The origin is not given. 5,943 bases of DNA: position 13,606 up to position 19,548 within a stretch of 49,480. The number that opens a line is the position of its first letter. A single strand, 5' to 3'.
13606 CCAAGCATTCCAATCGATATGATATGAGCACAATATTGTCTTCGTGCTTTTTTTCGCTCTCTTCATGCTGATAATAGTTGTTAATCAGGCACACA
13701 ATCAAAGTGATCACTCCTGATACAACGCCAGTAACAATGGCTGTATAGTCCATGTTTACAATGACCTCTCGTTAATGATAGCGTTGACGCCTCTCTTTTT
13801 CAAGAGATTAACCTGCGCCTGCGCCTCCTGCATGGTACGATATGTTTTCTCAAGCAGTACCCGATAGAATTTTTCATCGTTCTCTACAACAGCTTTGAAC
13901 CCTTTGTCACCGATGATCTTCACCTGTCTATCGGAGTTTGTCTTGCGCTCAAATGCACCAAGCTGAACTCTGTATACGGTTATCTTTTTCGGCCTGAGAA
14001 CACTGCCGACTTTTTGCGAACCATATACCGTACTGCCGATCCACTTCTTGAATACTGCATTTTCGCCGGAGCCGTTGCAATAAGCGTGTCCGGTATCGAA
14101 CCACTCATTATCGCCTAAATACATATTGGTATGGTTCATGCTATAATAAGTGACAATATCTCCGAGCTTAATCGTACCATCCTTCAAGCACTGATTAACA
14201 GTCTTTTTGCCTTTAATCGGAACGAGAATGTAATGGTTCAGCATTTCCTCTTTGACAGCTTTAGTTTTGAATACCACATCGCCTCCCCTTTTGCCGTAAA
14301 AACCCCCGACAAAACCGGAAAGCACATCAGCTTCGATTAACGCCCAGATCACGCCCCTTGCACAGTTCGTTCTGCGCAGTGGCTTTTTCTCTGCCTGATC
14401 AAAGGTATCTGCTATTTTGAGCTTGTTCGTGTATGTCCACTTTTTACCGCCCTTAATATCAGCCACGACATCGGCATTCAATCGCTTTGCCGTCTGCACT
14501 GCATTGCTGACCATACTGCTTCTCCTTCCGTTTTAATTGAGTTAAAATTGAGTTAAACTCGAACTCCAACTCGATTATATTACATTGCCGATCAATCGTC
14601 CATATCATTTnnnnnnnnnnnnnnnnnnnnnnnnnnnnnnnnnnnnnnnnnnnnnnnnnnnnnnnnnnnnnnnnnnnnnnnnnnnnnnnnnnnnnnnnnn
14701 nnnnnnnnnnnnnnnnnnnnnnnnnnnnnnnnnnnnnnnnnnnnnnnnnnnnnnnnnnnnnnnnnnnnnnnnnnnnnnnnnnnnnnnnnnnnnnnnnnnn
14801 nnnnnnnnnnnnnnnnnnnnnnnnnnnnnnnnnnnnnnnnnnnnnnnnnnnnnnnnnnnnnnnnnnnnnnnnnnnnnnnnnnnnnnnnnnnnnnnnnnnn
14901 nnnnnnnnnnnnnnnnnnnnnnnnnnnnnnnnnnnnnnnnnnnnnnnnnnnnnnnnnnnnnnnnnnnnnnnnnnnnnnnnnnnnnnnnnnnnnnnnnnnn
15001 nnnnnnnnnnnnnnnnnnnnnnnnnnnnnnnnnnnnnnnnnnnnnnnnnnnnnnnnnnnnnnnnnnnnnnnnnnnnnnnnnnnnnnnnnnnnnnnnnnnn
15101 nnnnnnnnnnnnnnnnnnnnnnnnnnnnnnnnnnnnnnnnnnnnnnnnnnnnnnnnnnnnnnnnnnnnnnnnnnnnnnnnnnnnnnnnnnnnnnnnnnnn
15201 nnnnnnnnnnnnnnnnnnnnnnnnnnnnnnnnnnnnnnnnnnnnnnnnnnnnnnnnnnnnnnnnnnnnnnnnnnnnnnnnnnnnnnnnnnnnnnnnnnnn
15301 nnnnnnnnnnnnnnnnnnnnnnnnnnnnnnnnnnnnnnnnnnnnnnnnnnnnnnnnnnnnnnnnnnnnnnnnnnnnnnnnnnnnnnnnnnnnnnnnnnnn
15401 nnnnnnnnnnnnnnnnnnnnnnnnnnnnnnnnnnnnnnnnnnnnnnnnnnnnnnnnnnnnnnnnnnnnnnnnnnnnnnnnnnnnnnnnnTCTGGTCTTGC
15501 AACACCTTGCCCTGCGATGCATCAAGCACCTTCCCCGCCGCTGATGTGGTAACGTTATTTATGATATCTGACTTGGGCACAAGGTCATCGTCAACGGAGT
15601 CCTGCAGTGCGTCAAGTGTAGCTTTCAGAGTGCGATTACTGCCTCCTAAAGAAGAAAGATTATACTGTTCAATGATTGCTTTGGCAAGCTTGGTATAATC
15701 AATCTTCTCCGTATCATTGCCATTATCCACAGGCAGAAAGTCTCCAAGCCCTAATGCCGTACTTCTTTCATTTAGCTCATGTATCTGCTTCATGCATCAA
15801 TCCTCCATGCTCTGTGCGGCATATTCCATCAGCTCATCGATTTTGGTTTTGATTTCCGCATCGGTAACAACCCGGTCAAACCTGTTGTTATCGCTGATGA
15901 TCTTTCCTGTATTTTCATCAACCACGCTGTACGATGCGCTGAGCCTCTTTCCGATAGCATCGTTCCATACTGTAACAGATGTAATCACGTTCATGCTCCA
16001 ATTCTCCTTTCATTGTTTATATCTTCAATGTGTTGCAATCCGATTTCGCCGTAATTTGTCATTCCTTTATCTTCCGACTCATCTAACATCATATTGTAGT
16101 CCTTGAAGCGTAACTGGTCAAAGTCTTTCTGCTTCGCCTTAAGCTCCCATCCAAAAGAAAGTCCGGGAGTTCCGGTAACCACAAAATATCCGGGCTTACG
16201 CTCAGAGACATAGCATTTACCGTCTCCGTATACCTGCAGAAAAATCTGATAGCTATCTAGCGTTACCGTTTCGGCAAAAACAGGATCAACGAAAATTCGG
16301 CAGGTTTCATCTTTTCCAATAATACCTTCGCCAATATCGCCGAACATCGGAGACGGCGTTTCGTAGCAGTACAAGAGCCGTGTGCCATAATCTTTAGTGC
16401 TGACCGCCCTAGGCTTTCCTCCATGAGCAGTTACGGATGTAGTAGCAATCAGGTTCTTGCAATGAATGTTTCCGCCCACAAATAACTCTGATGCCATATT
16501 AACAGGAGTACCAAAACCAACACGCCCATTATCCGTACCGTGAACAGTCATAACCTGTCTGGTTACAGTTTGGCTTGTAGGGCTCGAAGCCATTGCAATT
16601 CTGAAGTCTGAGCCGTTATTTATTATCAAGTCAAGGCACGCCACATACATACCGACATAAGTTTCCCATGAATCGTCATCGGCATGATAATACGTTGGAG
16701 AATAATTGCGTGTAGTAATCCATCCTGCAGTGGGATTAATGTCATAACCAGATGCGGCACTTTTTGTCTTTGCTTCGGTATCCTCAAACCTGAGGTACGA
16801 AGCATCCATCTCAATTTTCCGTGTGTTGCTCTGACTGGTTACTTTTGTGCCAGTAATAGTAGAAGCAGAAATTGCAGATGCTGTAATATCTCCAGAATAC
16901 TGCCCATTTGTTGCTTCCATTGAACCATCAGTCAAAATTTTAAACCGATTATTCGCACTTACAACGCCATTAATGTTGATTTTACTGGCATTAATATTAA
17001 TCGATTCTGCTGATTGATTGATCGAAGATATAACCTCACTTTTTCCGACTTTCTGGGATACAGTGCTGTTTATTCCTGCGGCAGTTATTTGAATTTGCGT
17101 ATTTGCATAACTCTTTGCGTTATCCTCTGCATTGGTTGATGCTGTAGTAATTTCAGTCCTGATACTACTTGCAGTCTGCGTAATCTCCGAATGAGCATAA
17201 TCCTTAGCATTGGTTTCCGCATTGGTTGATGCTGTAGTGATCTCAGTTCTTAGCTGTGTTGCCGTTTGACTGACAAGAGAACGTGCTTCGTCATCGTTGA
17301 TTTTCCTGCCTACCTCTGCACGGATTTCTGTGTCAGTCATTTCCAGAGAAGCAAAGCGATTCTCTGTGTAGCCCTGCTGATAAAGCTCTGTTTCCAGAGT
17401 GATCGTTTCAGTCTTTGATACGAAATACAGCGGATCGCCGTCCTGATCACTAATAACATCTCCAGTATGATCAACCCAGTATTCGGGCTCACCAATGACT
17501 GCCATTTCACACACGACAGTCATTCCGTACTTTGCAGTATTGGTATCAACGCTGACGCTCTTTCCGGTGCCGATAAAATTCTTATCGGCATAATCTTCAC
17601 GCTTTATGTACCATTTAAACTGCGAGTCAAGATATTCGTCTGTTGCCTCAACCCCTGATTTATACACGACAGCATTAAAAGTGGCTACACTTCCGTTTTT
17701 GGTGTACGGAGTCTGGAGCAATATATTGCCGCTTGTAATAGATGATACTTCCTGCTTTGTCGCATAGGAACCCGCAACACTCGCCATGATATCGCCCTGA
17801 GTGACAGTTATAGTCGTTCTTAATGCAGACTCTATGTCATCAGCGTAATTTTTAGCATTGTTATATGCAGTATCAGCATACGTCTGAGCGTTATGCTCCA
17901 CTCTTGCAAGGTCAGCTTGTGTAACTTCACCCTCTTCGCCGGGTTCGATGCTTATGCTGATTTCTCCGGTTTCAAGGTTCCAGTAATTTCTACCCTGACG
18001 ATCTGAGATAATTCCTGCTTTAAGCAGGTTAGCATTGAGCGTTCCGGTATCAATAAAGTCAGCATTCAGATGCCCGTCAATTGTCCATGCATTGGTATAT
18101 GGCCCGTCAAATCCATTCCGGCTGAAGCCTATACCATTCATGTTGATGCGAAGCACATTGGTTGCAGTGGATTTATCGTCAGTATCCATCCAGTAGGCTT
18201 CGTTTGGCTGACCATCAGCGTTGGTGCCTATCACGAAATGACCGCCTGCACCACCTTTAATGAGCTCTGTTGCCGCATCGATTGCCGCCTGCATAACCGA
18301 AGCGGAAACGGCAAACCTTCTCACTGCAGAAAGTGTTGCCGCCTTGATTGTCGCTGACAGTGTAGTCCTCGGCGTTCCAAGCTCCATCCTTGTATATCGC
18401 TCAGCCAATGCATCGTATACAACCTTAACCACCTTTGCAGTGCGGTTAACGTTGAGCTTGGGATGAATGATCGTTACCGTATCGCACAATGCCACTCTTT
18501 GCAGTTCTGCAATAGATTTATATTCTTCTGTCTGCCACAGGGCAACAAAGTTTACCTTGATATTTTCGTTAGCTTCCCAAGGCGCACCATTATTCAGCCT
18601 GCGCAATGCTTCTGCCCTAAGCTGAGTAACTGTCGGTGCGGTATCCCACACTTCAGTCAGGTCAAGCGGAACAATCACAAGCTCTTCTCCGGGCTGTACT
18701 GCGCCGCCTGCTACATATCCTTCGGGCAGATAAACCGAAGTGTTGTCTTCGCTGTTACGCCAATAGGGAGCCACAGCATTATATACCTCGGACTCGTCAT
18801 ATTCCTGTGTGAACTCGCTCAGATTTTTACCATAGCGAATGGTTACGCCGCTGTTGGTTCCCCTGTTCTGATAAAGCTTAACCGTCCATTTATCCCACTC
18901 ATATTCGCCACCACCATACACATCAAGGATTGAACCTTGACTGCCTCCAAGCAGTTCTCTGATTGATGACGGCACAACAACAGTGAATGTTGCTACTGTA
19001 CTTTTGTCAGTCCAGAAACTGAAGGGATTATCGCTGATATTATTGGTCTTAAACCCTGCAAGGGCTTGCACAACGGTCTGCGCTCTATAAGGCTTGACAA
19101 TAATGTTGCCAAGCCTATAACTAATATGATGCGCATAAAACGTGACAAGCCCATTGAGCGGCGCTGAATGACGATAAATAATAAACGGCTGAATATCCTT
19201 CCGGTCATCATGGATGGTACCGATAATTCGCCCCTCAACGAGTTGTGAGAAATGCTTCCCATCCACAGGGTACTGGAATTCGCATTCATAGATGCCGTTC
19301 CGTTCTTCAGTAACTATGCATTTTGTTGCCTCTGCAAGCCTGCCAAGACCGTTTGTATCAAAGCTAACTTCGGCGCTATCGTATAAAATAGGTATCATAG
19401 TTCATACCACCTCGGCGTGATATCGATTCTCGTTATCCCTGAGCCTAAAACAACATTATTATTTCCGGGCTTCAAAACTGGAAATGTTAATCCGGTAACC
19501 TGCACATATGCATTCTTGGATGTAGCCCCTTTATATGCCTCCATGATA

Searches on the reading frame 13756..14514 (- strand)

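Call 69: search_protein_families(library=phrogs, proteins=[window:13756-14514:-], max_evalue=0.00001)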
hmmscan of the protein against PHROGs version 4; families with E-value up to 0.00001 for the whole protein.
window:13756-14514:- (252 aa): 1 family
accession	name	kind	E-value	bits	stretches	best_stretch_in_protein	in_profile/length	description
phrog_20388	-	lysis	1.2e-08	35.4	1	159-248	359-447/527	endolysin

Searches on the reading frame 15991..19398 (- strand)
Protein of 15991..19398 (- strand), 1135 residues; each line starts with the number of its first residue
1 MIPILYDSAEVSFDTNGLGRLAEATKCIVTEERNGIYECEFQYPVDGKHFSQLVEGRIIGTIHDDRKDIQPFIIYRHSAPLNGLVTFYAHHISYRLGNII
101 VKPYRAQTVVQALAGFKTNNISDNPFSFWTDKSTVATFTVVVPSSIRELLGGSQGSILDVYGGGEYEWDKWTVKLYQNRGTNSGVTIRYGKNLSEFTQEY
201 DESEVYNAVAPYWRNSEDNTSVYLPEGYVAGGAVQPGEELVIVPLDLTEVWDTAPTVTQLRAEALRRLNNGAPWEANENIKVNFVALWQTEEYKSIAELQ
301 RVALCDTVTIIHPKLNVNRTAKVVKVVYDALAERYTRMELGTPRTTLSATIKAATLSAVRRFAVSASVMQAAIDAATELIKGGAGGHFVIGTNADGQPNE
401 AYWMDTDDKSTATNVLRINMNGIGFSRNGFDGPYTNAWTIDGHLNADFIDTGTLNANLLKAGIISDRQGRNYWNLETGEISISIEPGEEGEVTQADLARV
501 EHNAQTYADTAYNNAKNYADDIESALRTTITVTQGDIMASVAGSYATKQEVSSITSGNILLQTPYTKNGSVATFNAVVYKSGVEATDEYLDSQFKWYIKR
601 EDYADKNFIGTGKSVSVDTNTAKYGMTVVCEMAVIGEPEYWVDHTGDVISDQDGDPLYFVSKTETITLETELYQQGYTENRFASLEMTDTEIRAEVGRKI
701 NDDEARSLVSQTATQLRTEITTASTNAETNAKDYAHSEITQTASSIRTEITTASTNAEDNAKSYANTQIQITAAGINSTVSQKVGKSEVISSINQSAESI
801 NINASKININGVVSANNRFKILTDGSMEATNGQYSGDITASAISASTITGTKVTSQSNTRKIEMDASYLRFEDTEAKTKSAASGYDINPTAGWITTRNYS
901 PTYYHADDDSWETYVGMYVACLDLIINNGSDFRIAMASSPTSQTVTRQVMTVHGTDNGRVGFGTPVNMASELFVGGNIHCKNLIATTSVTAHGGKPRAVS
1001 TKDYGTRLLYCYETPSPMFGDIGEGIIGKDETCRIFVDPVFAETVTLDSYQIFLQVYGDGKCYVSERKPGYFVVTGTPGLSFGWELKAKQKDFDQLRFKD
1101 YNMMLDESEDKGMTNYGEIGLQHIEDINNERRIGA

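Call 69: search_protein_families(library=phrogs, proteins=[window:15991-19398:-], max_evalue=0.00001)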
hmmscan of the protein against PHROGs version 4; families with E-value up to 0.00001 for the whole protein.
window:15991-19398:- (1135 aa): 16 families
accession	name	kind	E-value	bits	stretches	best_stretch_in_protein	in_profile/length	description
phrog_1067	-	head and packaging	1.2e-109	369.2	1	1-795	6-757/991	minor head protein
phrog_5555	-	tail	2.3e-79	268.7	1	2-590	1-593/788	tail protein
phrog_7142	-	tail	7.5e-53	181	1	1-356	1-345/622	tail protein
phrog_2270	-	unknown function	3.3e-50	172.6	1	3-360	1-347/637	-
phrog_13289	-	tail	5.9e-45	154.7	1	5-341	4-341/938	tail protein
phrog_1330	-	tail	8.7e-45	154.1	1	1-366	5-383/1361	tail protein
phrog_33972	-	tail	2.9e-41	142.4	2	5-353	6-367/714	tail protein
phrog_12493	-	tail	3.4e-32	112.3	2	2-220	4-232/950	tail protein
phrog_6616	-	tail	6.5e-28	98.2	1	794-1114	452-778/991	tail protein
phrog_9886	-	unknown function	2.4e-27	96.1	1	178-459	186-474/940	-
phrog_7043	-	tail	2.3e-18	67.2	1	100-531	106-529/1077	tail protein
phrog_12329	-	head and packaging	3.5e-13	49.5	1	17-345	14-354/833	virion structural protein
phrog_8687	-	other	3.8e-12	46.3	1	144-341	51-244/599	tail protein with peptidase activity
phrog_22546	-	unknown function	5.1e-08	32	1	751-886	1022-1153/1386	-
phrog_21440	-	unknown function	1.2e-07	31.3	1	720-844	398-519/889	-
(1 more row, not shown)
